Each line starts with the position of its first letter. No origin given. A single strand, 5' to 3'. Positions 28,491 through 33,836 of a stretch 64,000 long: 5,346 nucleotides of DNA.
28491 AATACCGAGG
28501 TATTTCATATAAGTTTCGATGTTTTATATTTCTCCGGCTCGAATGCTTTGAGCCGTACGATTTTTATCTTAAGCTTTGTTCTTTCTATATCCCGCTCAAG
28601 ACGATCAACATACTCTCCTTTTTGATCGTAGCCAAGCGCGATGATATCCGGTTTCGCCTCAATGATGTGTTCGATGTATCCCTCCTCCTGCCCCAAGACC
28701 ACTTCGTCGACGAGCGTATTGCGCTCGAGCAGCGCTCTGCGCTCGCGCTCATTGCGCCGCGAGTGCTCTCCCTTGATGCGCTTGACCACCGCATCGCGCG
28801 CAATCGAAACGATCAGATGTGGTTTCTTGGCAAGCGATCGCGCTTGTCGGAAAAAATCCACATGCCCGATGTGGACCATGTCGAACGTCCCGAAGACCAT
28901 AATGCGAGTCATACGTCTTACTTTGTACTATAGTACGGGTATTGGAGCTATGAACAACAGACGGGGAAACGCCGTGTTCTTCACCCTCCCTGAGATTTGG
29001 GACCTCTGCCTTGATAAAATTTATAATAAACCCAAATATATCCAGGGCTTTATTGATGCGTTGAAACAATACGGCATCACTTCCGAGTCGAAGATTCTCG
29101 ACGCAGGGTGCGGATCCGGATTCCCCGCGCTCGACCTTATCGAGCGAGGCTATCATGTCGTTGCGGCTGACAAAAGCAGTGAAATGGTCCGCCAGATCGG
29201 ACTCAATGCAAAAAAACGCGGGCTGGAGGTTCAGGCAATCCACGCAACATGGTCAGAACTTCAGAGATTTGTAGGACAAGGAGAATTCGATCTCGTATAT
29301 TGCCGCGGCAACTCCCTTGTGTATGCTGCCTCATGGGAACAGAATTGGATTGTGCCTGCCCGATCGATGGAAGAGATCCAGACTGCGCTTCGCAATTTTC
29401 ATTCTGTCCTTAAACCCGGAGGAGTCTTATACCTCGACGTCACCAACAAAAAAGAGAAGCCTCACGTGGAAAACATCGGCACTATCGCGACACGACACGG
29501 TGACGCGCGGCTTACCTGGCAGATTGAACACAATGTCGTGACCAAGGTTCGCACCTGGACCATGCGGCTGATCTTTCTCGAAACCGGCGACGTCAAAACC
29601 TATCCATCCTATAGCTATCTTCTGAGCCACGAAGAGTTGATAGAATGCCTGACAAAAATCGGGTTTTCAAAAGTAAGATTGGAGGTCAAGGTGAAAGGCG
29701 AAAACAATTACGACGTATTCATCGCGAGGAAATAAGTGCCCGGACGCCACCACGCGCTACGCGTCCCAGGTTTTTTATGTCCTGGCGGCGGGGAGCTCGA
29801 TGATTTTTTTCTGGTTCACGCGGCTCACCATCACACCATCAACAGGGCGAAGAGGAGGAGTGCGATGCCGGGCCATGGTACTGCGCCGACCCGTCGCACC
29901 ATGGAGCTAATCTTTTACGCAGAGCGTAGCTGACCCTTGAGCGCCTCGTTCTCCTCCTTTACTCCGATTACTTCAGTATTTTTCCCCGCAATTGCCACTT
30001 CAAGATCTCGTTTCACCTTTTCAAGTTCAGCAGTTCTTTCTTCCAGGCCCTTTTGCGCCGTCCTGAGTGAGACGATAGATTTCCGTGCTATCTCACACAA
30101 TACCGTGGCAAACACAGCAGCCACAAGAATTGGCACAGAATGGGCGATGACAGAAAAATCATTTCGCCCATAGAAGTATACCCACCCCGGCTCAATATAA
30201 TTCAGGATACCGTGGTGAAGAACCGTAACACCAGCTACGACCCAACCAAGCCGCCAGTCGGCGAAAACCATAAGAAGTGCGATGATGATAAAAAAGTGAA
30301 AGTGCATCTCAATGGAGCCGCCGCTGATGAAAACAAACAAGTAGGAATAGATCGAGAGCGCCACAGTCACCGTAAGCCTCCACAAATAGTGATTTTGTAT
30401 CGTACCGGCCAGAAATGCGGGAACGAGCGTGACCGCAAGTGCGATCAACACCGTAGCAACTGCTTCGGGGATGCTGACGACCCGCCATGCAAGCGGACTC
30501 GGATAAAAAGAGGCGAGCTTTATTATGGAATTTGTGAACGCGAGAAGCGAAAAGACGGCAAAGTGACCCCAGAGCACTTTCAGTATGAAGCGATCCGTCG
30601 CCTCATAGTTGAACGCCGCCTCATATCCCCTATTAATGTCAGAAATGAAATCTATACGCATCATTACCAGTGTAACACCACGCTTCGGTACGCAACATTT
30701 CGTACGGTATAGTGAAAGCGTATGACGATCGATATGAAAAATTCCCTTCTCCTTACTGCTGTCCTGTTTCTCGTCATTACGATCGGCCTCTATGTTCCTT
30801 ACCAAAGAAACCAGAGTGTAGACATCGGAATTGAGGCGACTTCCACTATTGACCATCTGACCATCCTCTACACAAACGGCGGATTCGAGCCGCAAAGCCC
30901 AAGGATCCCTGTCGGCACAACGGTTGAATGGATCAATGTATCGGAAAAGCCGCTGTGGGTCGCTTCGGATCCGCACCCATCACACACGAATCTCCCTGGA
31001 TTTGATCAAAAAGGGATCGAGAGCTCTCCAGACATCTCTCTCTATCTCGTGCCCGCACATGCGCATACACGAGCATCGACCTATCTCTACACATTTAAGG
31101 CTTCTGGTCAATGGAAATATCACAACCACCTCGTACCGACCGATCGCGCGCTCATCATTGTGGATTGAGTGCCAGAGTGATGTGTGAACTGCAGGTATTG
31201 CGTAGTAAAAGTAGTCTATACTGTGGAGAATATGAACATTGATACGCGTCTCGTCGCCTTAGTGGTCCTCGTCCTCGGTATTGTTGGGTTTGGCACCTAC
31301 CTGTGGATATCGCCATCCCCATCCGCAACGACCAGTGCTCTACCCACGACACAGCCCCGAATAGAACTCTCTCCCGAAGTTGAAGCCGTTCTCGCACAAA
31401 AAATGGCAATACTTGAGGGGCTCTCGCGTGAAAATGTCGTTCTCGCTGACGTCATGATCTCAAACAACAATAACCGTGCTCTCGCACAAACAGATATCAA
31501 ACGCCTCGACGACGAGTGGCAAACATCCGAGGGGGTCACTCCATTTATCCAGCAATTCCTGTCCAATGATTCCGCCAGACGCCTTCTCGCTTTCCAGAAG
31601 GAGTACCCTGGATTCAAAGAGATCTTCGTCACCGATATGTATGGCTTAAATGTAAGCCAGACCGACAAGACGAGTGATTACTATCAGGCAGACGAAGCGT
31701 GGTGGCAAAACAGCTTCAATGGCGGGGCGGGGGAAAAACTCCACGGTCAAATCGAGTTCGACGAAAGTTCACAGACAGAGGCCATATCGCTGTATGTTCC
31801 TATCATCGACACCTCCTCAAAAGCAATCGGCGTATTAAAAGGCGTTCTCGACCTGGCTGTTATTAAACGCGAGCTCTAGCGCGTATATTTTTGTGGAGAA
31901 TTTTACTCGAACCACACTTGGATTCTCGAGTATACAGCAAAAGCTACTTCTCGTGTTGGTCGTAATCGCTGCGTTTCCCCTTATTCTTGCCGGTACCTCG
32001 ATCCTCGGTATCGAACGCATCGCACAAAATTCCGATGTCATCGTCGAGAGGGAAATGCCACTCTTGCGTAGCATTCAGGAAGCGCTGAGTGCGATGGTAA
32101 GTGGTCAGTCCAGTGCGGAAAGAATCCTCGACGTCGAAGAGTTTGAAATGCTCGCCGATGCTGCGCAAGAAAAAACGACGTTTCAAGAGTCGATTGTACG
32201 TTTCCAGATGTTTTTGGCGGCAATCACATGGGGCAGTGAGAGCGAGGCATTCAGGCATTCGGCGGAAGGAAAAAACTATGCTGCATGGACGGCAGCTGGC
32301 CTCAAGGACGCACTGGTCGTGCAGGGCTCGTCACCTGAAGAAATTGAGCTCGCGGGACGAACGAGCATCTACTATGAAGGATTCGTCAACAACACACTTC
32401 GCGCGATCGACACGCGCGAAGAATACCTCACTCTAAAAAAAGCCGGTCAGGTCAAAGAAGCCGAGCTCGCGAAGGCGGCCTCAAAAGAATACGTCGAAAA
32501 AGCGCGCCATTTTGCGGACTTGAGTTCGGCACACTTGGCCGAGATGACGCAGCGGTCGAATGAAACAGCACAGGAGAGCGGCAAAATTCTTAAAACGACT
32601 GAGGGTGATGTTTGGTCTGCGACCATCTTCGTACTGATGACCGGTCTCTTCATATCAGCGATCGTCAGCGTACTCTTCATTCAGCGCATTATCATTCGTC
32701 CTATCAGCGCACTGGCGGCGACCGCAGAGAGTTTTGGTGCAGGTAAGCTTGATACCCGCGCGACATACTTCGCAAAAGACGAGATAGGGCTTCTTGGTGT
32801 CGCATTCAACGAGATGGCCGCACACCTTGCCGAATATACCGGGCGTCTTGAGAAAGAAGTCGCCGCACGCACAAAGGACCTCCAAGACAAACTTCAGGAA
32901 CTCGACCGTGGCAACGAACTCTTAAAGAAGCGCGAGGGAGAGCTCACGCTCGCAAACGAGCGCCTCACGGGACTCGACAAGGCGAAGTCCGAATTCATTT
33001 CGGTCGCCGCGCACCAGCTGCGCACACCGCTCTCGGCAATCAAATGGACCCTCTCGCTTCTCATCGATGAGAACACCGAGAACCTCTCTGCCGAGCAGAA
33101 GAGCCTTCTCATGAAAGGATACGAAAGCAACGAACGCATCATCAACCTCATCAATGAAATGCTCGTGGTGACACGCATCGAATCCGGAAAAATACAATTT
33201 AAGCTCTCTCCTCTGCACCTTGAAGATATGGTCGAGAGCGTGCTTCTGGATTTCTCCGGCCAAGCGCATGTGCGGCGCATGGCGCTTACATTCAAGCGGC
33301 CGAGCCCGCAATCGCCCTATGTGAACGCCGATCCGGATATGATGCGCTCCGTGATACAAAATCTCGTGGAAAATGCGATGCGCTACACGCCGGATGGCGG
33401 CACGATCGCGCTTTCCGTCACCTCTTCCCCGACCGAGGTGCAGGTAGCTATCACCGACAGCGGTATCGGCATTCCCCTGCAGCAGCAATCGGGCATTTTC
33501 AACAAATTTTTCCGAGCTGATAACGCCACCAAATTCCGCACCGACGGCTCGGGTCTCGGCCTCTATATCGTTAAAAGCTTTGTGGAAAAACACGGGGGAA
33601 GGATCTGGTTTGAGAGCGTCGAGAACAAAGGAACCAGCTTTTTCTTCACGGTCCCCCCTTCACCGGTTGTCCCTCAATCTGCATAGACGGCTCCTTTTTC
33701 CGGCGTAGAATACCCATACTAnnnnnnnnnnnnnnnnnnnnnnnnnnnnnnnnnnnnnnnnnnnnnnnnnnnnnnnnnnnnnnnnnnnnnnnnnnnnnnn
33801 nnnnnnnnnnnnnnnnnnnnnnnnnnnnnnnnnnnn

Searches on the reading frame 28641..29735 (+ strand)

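Call 6: search_protein_families(library=pfam, proteins=[window:28641-29735:+], max_evalue=0.01)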
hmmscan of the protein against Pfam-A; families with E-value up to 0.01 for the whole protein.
window:28641-29735:+ (364 aa): 8 families
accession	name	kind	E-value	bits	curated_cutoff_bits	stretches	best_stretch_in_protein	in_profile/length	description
PF13649.12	Methyltransf_25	-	3.2e-15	57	27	1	152-261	1-97/97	Methyltransferase domain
PF08241.18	Methyltransf_11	-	2.1e-12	47.9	21.2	1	153-265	1-95/95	Methyltransferase domain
PF13847.12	Methyltransf_31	-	1.5e-11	44.6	27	1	147-269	2-113/145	Methyltransferase domain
PF08242.18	Methyltransf_12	-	8.6e-09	36.5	30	1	153-263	1-98/98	Methyltransferase domain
PF13489.12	Methyltransf_23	-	3.4e-08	33.8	27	1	146-285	20-124/164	Methyltransferase domain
PF03848.20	TehB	-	4.2e-05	23.5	20.4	1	140-210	22-90/193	Tellurite resistance protein TehB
PF05175.20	MTS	-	0.00031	20.9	23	1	148-220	31-103/170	Methyltransferase small domain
PF01209.24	Ubie_methyltran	-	0.0015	18.4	20.1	0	146-272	45-158/233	ubiE/COQ5 methyltransferase family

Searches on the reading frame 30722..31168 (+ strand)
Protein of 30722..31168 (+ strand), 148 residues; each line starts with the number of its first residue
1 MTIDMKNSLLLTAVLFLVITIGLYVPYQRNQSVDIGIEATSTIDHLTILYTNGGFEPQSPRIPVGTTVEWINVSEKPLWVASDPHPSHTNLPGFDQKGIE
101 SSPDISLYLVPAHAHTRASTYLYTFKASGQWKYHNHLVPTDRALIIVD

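Call 6: search_protein_families(library=pfam, proteins=[window:30722-31168:+], max_evalue=0.01)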
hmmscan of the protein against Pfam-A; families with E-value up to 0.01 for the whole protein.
window:30722-31168:+ (148 aa): 0 families

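Call 20: search_protein_families(library=ncbifam, proteins=[window:30722-31168:+], max_evalue=0.01)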
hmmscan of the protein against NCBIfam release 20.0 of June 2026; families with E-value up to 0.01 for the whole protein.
window:30722-31168:+ (148 aa): 0 families

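Call 25: search_protein_families(library=pfam, proteins=[window:30722-31165:+], max_evalue=10)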
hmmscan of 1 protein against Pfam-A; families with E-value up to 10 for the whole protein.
window:30722-31165:+ (148 aa): 1 family
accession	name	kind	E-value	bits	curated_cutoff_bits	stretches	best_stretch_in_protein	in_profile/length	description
PF13473.12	Cupredoxin_1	-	0.16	12.5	27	1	40-84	17-63/104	Cupredoxin-like domain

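Call 65: find_homologous_proteins(query=window:30722-31165:+, max_evalue=0.001)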
Query window:30722-31165:+ (148 aa): 32 proteins with E <= 0.001 among 47 candidates.
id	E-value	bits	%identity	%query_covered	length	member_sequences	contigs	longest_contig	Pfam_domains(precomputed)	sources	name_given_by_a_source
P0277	3.4e-73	262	99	81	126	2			-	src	-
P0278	2.0e-57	211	66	100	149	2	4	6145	-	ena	-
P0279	2.0e-43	166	53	100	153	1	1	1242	PF13473.13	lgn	-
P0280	1.1e-42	163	50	99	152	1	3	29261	-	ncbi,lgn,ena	-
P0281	1.2e-42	163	53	97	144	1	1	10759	-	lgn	-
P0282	4.5e-42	161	52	99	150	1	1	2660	-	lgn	-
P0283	1.1e-41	160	53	99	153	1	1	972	-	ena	-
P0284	3.7e-41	158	49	100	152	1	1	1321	-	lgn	-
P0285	4.0e-41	158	51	91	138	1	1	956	-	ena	-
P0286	5.3e-40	155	48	99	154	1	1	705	-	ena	-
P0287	2.0e-39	153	50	99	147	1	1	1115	-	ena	-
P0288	7.1e-39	151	49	98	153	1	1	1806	-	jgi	jgi:plastocyanin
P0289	9.8e-38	147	50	98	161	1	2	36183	-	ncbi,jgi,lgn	jgi:plastocyanin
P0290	1.9e-37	146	49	99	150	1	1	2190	-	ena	-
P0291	2.3e-37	146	50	99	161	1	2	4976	-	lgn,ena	-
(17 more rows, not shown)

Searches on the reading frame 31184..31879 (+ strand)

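Call 6: search_protein_families(library=pfam, proteins=[window:31184-31879:+], max_evalue=0.01)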
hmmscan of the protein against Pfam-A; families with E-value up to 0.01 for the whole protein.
window:31184-31879:+ (231 aa): 1 family
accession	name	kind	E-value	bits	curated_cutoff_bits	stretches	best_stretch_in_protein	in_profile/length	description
PF02743.24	dCache_1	-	2.1e-06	27.9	45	1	66-229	22-157/240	Cache domain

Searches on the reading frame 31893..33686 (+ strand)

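Call 6: search_protein_families(library=pfam, proteins=[window:31893-33686:+], max_evalue=0.01)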
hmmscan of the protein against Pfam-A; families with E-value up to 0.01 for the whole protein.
window:31893-33686:+ (597 aa): 5 families
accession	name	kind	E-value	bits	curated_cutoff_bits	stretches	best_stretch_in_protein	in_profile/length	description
PF02518.31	HATPase_c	-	2.1e-28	99.4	26.4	1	480-589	2-109/111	Histidine kinase-, DNA gyrase B-, and HSP90-like ATPase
PF00512.31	HisKA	-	4.7e-15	55.8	26.9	1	364-432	1-66/66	His Kinase A (phospho-acceptor) domain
PF00672.30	HAMP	-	4.2e-12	46.6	25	1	263-313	2-52/53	HAMP domain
PF13581.12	HATPase_c_2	-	8.9e-05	22.9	27.4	1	488-566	40-111/127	Histidine kinase-like ATPase domain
PF12729.13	4HB_MCP_1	-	0.0099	15.9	27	1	13-81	3-71/181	Four helix bundle sensory module for signal transduction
